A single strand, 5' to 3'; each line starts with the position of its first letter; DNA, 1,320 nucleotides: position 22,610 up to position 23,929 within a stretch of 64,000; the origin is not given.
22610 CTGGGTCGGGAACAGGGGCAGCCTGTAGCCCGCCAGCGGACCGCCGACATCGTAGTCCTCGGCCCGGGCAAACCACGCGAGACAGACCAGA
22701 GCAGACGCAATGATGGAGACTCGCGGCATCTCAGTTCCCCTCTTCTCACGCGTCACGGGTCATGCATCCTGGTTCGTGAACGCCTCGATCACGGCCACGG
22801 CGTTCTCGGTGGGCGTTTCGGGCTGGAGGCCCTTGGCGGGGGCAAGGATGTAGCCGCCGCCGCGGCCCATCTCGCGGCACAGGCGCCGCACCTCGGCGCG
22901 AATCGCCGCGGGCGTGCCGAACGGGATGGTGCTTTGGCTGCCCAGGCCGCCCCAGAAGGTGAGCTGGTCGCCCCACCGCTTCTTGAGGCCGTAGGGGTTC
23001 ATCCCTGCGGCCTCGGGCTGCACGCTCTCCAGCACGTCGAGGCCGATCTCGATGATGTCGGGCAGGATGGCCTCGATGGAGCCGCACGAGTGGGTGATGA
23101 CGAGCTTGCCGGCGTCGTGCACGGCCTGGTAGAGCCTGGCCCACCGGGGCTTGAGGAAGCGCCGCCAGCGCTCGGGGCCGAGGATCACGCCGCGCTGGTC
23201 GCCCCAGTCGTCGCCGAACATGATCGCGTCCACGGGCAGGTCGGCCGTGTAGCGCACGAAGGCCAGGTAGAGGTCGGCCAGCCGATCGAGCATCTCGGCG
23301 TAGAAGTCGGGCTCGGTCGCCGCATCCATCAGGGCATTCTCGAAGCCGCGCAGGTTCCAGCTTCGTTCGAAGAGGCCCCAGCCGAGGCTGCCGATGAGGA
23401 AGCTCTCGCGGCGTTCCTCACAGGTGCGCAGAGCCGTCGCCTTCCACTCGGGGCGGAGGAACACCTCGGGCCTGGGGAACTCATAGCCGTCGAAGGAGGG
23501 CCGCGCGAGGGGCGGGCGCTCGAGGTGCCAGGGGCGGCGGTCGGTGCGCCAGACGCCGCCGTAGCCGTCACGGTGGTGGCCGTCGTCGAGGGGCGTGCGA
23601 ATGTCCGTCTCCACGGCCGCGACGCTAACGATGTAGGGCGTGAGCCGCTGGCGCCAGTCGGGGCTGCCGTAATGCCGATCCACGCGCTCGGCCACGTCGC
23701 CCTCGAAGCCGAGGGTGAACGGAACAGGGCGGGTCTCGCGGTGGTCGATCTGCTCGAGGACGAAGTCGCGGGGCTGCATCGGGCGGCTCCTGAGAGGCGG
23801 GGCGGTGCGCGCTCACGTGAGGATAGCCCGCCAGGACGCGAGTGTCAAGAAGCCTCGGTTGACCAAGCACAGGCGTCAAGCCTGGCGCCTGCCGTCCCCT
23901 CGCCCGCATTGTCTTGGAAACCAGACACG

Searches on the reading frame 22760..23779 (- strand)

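Call 11: search_protein_families(library=pfam, proteins=[window:22760-23779:-], max_evalue=0.001)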
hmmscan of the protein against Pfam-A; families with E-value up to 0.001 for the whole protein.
window:22760-23779:- (339 aa): 1 family
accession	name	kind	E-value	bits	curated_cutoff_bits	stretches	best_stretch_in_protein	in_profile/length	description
PF01208.23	URO-D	-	1.4e-25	90.5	23.9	1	144-334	160-343/346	Uroporphyrinogen decarboxylase (URO-D)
